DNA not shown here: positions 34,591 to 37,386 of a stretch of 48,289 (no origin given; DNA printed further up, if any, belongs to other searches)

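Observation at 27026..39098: Complete Trb/P-type T4SS operon with no coupling protein, relaxase, integrase or att repeats in view, set among core genes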

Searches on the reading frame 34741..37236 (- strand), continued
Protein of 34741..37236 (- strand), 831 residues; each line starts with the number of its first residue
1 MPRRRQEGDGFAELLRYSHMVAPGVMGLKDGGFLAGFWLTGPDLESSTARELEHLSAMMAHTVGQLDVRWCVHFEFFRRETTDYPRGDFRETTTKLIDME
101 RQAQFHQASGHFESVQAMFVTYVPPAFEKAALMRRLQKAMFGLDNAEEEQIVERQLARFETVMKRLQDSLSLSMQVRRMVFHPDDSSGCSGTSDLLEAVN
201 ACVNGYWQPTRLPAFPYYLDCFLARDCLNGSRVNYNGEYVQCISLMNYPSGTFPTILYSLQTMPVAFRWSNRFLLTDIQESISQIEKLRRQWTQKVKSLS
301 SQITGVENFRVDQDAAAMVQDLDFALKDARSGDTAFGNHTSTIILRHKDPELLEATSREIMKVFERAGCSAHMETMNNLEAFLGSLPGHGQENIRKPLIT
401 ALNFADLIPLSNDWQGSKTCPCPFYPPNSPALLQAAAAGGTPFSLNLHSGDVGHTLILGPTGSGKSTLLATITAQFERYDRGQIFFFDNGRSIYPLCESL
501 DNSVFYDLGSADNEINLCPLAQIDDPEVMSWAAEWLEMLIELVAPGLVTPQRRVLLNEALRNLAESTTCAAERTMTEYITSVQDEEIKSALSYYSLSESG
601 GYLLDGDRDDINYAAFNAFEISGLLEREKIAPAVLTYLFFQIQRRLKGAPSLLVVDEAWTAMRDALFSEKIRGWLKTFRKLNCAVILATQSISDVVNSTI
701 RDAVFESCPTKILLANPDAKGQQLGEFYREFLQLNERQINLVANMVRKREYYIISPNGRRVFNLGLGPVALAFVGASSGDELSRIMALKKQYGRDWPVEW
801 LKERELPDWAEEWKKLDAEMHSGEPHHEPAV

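Call 26: list_cluster_members(proteins=[P0001, P0004, P0028, P0002, P0010, P0012])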
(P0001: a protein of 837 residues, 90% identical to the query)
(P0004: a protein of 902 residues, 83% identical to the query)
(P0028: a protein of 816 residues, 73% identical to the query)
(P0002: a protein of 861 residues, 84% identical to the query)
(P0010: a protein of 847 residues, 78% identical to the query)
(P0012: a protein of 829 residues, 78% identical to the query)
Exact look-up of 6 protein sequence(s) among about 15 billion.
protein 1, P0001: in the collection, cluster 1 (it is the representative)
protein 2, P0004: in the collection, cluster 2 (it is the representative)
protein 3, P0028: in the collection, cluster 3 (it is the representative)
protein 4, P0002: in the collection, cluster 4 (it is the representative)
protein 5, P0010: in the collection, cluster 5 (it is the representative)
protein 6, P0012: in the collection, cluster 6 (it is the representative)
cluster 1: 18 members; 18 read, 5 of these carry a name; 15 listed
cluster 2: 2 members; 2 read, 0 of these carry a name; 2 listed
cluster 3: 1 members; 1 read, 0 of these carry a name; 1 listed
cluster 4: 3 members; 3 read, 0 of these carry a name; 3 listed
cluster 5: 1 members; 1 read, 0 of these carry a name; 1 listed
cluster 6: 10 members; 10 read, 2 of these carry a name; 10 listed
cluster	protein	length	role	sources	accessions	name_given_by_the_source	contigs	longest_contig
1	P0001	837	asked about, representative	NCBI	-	-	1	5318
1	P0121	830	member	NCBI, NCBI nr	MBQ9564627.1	MAG: hypothetical protein IJU98_03465 [Synergistaceae bacterium] | hypothetical protein [Synergistaceae bacterium]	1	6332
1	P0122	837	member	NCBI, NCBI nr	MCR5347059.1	MAG: hypothetical protein K6E38_04715 [Fretibacterium sp.] | hypothetical protein [Fretibacterium sp.]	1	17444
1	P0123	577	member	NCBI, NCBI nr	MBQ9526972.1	MAG: hypothetical protein IJR68_05115, partial [Fretibacterium sp.] | hypothetical protein [Fretibacterium sp.]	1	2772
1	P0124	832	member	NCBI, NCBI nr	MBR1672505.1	MAG: hypothetical protein IJ702_06230 [Fretibacterium sp.] | hypothetical protein [Fretibacterium sp.]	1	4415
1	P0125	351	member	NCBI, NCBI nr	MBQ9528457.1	MAG: hypothetical protein IJR68_12705, partial [Fretibacterium sp.] | hypothetical protein [Fretibacterium sp.]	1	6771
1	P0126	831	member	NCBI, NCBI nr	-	-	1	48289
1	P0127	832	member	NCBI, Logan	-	-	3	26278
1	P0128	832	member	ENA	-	-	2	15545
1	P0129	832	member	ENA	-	-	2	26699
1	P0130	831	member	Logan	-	-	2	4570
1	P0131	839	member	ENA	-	-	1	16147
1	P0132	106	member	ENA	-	-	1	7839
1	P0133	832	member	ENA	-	-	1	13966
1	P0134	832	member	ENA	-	-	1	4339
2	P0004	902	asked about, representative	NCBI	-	-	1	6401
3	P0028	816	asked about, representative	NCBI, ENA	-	-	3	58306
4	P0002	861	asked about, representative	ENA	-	-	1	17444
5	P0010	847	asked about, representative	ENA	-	-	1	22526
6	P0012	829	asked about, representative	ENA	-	-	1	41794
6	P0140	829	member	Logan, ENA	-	-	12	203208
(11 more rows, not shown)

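Call 27: find_encoding_contigs(protein=P0140, flank=10000, max_places=2)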
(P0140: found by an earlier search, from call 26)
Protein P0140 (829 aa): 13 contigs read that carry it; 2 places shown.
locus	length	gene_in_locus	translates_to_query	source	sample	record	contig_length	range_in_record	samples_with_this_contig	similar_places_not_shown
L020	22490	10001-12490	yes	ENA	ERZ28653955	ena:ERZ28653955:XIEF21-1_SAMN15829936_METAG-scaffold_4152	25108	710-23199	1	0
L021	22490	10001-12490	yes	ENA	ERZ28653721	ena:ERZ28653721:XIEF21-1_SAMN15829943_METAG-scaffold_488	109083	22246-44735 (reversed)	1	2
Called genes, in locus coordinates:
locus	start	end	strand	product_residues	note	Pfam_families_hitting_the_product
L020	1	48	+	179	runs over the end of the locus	PF04290:DctQ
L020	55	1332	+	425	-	PF06808:DctM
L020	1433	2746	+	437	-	PF00342:PGI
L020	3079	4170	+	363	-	PF01118:Semialdhyde_dh, PF02774:Semialdhyde_dhC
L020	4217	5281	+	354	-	PF03447:NAD_binding_3, PF00742:Homoserine_dh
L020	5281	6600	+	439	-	PF00696:AA_kinase, PF13840:ACT_7 (weak), PF01842:ACT (weak), PF22468:ACT_9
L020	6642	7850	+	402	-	PF00375:SDF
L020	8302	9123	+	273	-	PF00437:T2SSE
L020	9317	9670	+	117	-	PF04956:TrbC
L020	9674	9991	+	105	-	PF05101:VirB3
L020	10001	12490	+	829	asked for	PF27097:VirB4_TrbE_N, PF03135:CagE_TrbE_VirB, PF00005:ABC_tran (faint), PF19044:P-loop_TraG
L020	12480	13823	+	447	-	-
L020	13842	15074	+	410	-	-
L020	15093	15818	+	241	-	-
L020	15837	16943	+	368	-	-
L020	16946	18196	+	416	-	PF04610:TrbL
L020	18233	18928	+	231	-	PF04335:VirB8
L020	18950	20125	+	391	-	PF03524:CagX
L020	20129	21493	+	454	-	PF03743:TrbI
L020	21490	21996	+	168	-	PF10502:Peptidase_S26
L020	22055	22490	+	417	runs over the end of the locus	PF00291:PALP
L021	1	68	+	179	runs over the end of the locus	PF04290:DctQ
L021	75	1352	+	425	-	PF06808:DctM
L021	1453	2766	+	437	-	PF00342:PGI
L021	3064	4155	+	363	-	PF01118:Semialdhyde_dh, PF02774:Semialdhyde_dhC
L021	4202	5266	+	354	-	PF03447:NAD_binding_3, PF00742:Homoserine_dh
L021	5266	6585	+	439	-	PF00696:AA_kinase, PF13840:ACT_7 (weak), PF01842:ACT (weak), PF22468:ACT_9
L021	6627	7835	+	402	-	PF00375:SDF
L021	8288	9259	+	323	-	PF00437:T2SSE, PF27713:UCP018868 (faint)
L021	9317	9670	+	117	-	PF04956:TrbC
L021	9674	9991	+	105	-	PF05101:VirB3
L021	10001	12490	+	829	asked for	PF27097:VirB4_TrbE_N, PF03135:CagE_TrbE_VirB, PF00005:ABC_tran (faint), PF19044:P-loop_TraG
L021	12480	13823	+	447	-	-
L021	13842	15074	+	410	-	-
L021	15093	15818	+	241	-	-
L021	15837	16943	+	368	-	-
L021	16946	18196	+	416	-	PF04610:TrbL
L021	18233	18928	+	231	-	PF04335:VirB8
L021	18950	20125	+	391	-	PF03524:CagX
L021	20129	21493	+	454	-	PF03743:TrbI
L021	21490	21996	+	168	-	PF10502:Peptidase_S26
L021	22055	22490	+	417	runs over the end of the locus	PF00291:PALP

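Call 31: find_encoding_contigs(protein=P0127, flank=10000, max_places=3)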
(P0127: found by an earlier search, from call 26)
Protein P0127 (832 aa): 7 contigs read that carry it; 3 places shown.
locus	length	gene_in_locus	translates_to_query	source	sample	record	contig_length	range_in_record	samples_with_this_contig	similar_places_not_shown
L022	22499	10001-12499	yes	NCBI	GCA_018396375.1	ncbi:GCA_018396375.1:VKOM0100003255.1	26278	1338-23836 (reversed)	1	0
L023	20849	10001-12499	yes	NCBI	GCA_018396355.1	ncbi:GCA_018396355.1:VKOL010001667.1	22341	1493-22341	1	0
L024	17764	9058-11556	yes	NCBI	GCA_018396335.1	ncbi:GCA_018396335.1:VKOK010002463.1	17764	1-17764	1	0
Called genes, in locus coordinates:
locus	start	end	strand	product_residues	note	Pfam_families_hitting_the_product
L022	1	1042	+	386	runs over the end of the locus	PF04015:DUF362, PF13183:Fer4_8 (faint), PF12797:Fer4_2 (faint), PF12837:Fer4_6 (weak), PF12838:Fer4_7, PF13237:Fer4_10 (weak), PF13187:Fer4_9 (weak), PF00037:Fer4 (weak), +1 more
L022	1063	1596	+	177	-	PF01661:Macro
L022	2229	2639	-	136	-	-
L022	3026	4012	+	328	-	PF01547:SBP_bac_1, PF13416:SBP_bac_8, PF13531:SBP_bac_11, PF13343:SBP_bac_6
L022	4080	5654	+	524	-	PF00528:BPD_transp_1 (weak)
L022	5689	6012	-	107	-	-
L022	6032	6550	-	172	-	PF02834:LigT_PEase, PF13563:2_5_RNA_ligase2, PF02834:LigT_PEase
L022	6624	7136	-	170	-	PF00881:Nitroreductase, PF14512:TM1586_NiRdase (weak), PF00881:Nitroreductase, PF14512:TM1586_NiRdase (weak)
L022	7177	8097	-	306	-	PF00756:Esterase, PF00326:Peptidase_S9 (weak)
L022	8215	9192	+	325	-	PF00437:T2SSE, PF27713:UCP018868 (weak)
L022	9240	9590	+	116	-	PF04956:TrbC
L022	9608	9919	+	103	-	PF05101:VirB3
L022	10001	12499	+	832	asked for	PF27097:VirB4_TrbE_N, PF13191:AAA_16 (faint), PF03135:CagE_TrbE_VirB, PF00005:ABC_tran (faint), PF19044:P-loop_TraG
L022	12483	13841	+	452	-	-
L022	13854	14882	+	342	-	-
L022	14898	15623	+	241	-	-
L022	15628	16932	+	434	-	PF04610:TrbL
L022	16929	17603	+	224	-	PF04335:VirB8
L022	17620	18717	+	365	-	PF03524:CagX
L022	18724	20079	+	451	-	PF03743:TrbI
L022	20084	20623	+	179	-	PF10502:Peptidase_S26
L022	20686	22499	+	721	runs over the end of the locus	PF13306:LRR_5, PF09479:Flg_new (weak)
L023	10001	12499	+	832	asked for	PF27097:VirB4_TrbE_N, PF13191:AAA_16 (faint), PF03135:CagE_TrbE_VirB, PF00005:ABC_tran (faint), PF19044:P-loop_TraG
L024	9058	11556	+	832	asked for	PF27097:VirB4_TrbE_N, PF13191:AAA_16 (faint), PF03135:CagE_TrbE_VirB, PF00005:ABC_tran (faint), PF19044:P-loop_TraG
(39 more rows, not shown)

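Call 52: search_dna_similar(query=window:34741-37236:-, collection=plasmids, mode=protein, max_rows=15)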
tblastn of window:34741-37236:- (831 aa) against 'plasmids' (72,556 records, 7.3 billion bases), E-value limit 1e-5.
The search stops at 5000 records and this limit was reached: more records match than are counted here, and every count below describes the 5000 best-scoring records only.
Records with a match: at least 5000; places in all: 5427; records where one place covers at least 80% of the query: 2930.
Best place of each record, by identity: <60% 5000.
By first word of the organism name: Escherichia 1195; Klebsiella 604; Rhizobium 311; Agrobacterium 304; Salmonella 284; Enterobacter 200; Sinorhizobium 151; Citrobacter 145; Xanthomonas 134; Vibrio 111; and 211 more.
By predicted mobility (MOB-suite, as given by PLSDB): conjugative 3978; non-mobilizable 596; mobilizable 426.
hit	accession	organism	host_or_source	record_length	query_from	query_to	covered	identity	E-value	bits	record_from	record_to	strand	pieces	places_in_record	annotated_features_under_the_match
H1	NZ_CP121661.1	Sinorhizobium terangae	Desmanthus virgatus,cell culture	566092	3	810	97%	42.2%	0e+0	619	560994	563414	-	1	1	conjugal transfer protein TrbE | trbJ: P-type conjugative transfer protein TrbJ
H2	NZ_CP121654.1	Rhizobium sp. CB3171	Calliandra calothyrsus,cell culture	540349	1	810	97%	41.8%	0e+0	617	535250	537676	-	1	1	conjugal transfer protein TrbE | trbJ: P-type conjugative transfer protein TrbJ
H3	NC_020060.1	Rhizobium tropici CIAT 899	Phaseolus vulgaris root nodule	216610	1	810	97%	41.7%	0e+0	611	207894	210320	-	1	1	conjugal transfer protein TrbE | trbJ: P-type conjugative transfer protein TrbJ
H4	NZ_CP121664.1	Rhizobium sp. CB3090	Gliricidia sp.,cell culture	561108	1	808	97%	41.8%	0e+0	614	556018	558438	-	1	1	conjugal transfer protein TrbE | trbJ: P-type conjugative transfer protein TrbJ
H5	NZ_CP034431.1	Bradyrhizobium sp. LCT2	Lespedeza cuneata,genome,nodule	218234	5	804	96%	42.2%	0e+0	605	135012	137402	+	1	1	conjugal transfer protein TrbE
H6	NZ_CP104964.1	Devosia neptuniae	Vicia costata,cell culture,root nodule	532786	5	804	96%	42.2%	0e+0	609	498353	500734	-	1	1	conjugal transfer protein TrbE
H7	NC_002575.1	Rhizobium rhizogenes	-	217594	1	828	100%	40.6%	0e+0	600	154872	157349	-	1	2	VirB4 family type IV secretion/conjugal transfer ATPase | trbJ: P-type conjugative transfer protein TrbJ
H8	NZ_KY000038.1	Rhizobium rhizogenes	-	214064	1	828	100%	40.6%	0e+0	596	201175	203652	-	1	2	conjugal transfer protein TrbE | trbJ: P-type conjugative transfer protein TrbJ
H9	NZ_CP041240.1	Sinorhizobium mexicanum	Acaciella angustissima,cell culture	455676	3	810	97%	41.6%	0e+0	597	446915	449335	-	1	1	conjugal transfer protein TrbE | trbJ: P-type conjugative transfer protein TrbJ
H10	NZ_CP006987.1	Rhizobium etli bv. mimosae str. IE4771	Phaseolus vulgaris,whole organism,nodule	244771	1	826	99%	40.7%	0e+0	597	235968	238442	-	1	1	conjugal transfer protein TrbE | trbJ: P-type conjugative transfer protein TrbJ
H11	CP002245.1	Sinorhizobium fredii GR64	Phaseolus vulgaris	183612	1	810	97%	41.5%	0e+0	610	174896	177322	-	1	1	trbE: conjugal transfer trbE protein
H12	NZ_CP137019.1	Sinorhizobium fredii GR64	Phaseolus vulgaris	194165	1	810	97%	41.5%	0e+0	610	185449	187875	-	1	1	conjugal transfer protein TrbE | trbJ: P-type conjugative transfer protein TrbJ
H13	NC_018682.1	Sinorhizobium meliloti Rm41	-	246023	1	810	97%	41.5%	0e+0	602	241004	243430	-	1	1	conjugal transfer protein TrbE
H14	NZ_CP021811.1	Sinorhizobium meliloti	Medicago sativa,Single Cell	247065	1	810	97%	41.5%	0e+0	602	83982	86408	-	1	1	conjugal transfer protein TrbE | trbJ: P-type conjugative transfer protein TrbJ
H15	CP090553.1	Rhizobium leguminosarum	Trifolium pratense,Cell culture,Plant ...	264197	1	810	97%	41.4%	5e-83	616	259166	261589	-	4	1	none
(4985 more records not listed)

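Call 68: find_related_loci(query=A5, collection=metagenome_contigs, flank=10000)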
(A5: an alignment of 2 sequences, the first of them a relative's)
Query A5 (636 aa) in metagenome_contigs; peptide patterns used: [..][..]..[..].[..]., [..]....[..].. (x = any residue, [..] = any of these).
190 stretches matched a pattern; 8 encode a relative of the query (tblastn E <= 1e-3); 8 distinct loci.
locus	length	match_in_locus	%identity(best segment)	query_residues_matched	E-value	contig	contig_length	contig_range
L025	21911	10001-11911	67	1-636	0e+0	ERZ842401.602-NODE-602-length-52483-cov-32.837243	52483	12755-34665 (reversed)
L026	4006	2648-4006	92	1-453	0e+0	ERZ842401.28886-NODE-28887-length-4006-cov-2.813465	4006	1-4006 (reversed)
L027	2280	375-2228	64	1-618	0e+0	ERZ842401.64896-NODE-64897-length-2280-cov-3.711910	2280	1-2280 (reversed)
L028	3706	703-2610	60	1-636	0e+0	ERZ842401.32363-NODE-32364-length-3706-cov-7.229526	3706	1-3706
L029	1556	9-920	68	328-636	5e-153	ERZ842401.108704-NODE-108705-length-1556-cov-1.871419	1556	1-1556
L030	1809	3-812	74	366-636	1e-142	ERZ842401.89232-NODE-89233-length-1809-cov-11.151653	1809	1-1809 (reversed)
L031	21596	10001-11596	37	1-536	5e-94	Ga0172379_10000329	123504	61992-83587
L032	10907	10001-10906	42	9-490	3e-51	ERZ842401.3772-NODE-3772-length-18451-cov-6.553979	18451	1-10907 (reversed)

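Call 70: search_protein_families(library=pfam, proteins=[L025:1282-2019:-, L025:2040-2834:-, L025:2755-5343:-, L025:6098-7093:-, L025:7403-8098:-, L025:8851-9405:-, L025:12140-13369:+, L025:13381-20160:+, L025:20177-21550:+], max_evalue=0.00001)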
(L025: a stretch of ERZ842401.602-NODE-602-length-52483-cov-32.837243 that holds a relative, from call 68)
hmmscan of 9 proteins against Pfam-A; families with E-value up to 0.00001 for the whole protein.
L025:1282-2019:- (245 aa): 0 families

L025:2040-2834:- (264 aa): 0 families

L025:2755-5343:- (862 aa): 4 families
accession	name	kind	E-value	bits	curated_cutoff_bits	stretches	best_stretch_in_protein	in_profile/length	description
PF03135.19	CagE_TrbE_VirB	-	7.8e-21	75.4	21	1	213-416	13-204/204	CagE, TrbE, VirB family, component of type IV transporter system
PF19044.6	P-loop_TraG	-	4.6e-19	68.8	25.8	1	622-767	198-346/413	TraG P-loop domain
PF13191.12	AAA_16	-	1.2e-06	29.6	32.6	0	469-585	20-124/167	AAA ATPase domain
PF13401.12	AAA_22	-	4e-06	27.6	27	0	474-507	6-38/130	AAA domain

L025:6098-7093:- (331 aa): 1 family
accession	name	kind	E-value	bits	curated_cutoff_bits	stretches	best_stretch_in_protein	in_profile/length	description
PF00437.27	T2SSE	-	5.2e-37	127.8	24.9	1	107-299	83-279/370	Type II/IV secretion system protein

L025:7403-8098:- (231 aa): 0 families

L025:8851-9405:- (184 aa): 0 families

L025:12140-13369:+ (409 aa): 3 families
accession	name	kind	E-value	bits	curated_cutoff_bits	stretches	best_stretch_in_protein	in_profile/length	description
PF18818.7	MPTase-PolyVal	-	3.7e-46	156.7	27.5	1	154-281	1-125/126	Zincin-like metallopeptidase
PF08401.16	ArdcN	-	4.6e-29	101.6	22.6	1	8-131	2-123/123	N-terminal domain of anti-restriction factor ArdC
PF18790.7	KfrB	-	9.5e-15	54.8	25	1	342-397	1-52/54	KfrB Domain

L025:13381-20160:+ (2259 aa): 5 families
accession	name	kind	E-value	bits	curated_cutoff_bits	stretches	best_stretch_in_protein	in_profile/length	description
PF00176.29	SNF2-rel_dom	-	2.7e-10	40.3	24.9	0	1327-1503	19-139/290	SNF2-related domain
PF18790.7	KfrB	-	5.2e-10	39.6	25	1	2190-2240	1-49/54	KfrB Domain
PF02384.22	N6_Mtase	-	4.3e-08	33.3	20.4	1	621-815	21-235/311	N-6 DNA Methylase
PF04851.21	ResIII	-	7.3e-08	32.9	22.5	1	1309-1512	2-145/164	Type III restriction enzyme, res subunit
PF00271.37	Helicase_C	-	1.6e-07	32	23.5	1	1751-1833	32-110/110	Helicase conserved C-terminal domain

L025:20177-21550:+ (457 aa): 1 family
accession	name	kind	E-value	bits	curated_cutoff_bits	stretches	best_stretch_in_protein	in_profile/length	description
PF06414.18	Zeta_toxin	-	2.3e-25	89.6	22.3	1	30-218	10-197/199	Zeta toxin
